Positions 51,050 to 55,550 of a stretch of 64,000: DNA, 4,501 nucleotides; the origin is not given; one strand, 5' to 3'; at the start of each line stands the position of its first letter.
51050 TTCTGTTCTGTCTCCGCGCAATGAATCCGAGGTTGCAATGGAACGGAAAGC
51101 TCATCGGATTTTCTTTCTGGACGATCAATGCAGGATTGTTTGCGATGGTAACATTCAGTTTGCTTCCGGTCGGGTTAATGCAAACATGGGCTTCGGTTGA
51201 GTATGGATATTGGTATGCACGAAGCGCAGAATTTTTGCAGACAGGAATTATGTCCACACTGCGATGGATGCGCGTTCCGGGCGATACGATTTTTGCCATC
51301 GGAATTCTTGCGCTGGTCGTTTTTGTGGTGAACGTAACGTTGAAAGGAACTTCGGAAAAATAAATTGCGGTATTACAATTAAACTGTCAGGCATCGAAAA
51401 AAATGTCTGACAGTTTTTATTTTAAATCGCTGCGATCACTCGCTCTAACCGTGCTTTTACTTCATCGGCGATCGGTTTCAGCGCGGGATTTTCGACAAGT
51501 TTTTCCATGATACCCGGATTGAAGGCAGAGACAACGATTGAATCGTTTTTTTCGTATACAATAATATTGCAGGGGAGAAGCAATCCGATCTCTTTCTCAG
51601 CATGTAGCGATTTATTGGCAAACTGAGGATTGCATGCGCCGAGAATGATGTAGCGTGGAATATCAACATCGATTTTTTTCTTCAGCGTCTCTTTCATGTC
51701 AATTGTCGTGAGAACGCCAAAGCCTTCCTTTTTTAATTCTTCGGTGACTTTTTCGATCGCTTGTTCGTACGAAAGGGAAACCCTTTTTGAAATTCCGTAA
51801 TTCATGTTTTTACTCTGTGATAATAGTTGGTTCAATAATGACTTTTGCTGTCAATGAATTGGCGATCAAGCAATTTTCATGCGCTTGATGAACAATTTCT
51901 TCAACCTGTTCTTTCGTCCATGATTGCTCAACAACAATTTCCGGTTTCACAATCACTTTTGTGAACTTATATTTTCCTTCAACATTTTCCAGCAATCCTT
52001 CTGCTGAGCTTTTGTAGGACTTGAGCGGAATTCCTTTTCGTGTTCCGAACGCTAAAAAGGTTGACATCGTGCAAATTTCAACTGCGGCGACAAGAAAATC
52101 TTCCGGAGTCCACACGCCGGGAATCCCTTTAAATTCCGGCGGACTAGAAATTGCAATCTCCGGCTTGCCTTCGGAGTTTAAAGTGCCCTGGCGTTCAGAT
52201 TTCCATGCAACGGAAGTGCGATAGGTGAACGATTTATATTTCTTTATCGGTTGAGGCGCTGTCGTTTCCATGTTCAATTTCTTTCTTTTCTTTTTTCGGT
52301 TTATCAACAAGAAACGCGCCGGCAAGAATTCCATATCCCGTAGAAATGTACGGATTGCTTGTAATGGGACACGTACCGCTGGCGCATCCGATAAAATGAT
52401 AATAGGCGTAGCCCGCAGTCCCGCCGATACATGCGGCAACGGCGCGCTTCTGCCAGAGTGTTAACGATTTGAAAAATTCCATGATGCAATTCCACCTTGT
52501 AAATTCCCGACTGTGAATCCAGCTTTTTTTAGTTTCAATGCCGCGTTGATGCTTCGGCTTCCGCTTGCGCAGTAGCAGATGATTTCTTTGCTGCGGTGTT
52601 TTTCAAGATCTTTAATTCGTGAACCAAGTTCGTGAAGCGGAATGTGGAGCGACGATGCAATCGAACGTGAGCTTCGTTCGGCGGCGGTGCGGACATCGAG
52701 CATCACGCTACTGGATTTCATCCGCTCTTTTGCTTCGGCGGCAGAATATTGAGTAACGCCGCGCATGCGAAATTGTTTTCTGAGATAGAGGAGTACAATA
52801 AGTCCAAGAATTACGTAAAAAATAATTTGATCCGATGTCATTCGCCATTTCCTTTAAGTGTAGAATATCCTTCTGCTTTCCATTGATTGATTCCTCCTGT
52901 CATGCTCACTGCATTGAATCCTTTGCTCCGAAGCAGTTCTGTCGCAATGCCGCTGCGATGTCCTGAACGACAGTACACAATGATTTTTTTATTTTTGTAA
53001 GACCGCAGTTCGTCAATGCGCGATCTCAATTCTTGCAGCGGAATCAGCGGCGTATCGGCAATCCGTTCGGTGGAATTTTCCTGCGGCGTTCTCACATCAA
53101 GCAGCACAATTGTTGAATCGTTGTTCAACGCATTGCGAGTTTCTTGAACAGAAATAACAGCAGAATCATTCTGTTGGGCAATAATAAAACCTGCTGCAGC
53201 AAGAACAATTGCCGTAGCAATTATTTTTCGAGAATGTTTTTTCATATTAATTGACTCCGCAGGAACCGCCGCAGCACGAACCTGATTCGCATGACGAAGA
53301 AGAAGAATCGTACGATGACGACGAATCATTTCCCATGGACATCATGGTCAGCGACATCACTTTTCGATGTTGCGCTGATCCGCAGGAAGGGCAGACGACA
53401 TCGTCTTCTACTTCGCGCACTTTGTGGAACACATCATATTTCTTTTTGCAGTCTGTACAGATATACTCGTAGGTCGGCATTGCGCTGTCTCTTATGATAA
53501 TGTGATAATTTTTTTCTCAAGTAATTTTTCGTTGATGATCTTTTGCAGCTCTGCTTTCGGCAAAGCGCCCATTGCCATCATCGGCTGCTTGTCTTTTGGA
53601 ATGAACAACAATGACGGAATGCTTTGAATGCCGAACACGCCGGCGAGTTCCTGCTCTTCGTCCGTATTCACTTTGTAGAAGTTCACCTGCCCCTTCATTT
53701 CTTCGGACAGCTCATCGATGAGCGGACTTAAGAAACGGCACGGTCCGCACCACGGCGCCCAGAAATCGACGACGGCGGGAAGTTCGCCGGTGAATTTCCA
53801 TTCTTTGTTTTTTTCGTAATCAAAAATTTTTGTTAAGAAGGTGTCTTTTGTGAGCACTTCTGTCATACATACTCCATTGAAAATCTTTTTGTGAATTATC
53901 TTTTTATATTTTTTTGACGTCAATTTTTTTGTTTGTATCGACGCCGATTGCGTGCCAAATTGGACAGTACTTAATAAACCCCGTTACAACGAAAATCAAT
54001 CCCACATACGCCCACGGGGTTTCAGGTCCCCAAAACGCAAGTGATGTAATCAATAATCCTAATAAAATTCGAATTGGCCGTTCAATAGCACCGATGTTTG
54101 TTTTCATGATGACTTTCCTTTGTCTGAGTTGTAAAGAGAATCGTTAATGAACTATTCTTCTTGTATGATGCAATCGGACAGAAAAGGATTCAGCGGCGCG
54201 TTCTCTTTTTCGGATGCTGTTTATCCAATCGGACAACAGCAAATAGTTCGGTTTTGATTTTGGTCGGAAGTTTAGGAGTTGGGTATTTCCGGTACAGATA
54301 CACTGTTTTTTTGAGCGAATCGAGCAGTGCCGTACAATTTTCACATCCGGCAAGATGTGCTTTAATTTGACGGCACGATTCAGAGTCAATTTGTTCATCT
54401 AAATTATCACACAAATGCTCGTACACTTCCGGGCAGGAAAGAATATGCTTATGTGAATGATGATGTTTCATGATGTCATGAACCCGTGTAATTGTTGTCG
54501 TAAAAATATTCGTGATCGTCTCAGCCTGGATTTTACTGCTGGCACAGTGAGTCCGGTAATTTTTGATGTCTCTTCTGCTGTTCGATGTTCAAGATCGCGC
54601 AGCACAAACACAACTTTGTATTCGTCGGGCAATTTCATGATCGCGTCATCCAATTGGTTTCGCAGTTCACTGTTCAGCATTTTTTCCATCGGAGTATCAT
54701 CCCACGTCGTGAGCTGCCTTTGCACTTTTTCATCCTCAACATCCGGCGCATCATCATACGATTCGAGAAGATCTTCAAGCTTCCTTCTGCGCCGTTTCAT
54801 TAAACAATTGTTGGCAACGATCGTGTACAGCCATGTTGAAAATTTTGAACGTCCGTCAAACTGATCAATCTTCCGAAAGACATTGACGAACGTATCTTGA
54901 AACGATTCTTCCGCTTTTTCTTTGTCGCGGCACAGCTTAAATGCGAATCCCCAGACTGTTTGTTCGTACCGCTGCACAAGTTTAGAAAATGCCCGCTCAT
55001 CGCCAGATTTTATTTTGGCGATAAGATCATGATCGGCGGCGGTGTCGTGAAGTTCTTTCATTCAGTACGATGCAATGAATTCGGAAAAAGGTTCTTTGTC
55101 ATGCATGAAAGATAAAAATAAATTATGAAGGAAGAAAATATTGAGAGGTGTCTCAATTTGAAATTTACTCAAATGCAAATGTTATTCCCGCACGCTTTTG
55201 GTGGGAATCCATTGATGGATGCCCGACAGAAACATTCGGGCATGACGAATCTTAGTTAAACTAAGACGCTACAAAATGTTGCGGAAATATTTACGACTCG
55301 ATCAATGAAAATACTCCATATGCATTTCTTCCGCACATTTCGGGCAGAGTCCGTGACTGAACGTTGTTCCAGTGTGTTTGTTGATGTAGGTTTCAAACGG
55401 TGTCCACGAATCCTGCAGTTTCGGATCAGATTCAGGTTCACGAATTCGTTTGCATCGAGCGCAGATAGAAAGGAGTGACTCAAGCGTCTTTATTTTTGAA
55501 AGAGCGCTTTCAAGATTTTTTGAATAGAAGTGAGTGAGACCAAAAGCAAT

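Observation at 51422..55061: ECF-sigma/ZAS-headed ten-gene thiol-sulfur operon with CP-motif micro-membrane proteins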

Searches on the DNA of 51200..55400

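Call 54: search_rna_families(source=window, start=51200, end=55400, threshold=evalue, max_evalue=1)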
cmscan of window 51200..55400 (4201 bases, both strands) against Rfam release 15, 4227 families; matches with E-value up to 1: 2.
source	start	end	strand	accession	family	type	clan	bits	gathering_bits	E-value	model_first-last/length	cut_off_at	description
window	51365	51435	+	RF00130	mir-192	Gene; miRNA;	-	27.6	54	0.0017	1-76/76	no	mir-192/215 microRNA precursor family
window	51367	51433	-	RF00130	mir-192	Gene; miRNA;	-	22.7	54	0.059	1-76/76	no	mir-192/215 microRNA precursor family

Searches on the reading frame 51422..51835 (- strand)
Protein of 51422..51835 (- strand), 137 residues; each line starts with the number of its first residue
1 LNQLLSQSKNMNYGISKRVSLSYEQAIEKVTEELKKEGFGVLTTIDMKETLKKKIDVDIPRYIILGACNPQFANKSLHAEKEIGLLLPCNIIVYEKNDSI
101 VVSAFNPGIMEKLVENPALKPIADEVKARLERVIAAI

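Call 3: search_protein_families(library=pfam, proteins=[window:51422-51835:-], max_evalue=0.01)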
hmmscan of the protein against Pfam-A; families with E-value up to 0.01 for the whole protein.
window:51422-51835:- (137 aa): 1 family
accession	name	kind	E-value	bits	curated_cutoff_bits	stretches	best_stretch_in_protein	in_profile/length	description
PF03625.19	DUF302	-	3.7e-24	84.8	23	1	45-107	1-63/63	Domain of unknown function DUF302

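Call 4: search_protein_families(library=ncbifam, proteins=[window:51422-51835:-], max_evalue=0.01)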
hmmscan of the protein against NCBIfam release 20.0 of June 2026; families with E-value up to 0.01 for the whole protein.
window:51422-51835:- (137 aa): 2 families
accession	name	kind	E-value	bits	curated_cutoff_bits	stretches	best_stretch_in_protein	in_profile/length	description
NF002454.0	PRK01636.1-2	equivalog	0.0039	16.6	312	1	22-102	151-230/270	fluoride efflux transporter CrcB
NF003925.0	PRK05443.3-3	equivalog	0.0049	15.1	707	1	16-82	91-156/688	RNA degradosome polyphosphate kinase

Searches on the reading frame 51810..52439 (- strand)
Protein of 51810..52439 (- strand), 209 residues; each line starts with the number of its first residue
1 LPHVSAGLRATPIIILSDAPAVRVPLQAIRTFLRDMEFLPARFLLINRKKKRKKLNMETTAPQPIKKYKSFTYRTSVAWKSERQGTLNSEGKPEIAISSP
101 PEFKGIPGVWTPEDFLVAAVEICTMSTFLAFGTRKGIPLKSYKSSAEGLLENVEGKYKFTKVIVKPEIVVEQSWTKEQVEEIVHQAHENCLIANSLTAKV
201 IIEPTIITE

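Call 3: search_protein_families(library=pfam, proteins=[window:51810-52439:-], max_evalue=0.01)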
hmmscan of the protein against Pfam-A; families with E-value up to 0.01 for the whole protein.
window:51810-52439:- (209 aa): 2 families
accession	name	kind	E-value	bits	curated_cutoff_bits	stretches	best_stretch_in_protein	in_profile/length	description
PF02566.24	OsmC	-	5.9e-15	55.9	27.5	1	110-203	6-98/100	OsmC-like protein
PF05179.20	CDC73_C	-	0.0059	16.7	32.8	0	10-67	3-60/158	RNA pol II accessory factor, Cdc73 family, C-terminal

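Call 4: search_protein_families(library=ncbifam, proteins=[window:51810-52439:-], max_evalue=0.01)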
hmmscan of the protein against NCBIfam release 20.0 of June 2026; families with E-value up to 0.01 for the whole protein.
window:51810-52439:- (209 aa): 5 families
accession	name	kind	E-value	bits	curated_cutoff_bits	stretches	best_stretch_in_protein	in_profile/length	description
TIGR03563.1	perox_SACOL1771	subfamily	1.3e-13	51.1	166.15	1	74-203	4-137/138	SACOL1771 family peroxiredoxin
NF041052.1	OsmC_like_Se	domain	9.3e-07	28.9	95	1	100-207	30-141/144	OsmC-related (seleno)protein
TIGR03562.1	osmo_induc_OsmC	subfamily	3.1e-06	27.3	85.8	1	95-201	29-133/137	OsmC family peroxiredoxin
NF052637.1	HydprxOhrVib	equivalog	2.3e-05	24.7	240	1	72-202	4-131/140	organic hydroperoxide reductase Ohr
TIGR03561.1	organ_hyd_perox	subfamily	4.7e-05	23.7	88.85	1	73-200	2-128/134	Ohr family peroxiredoxin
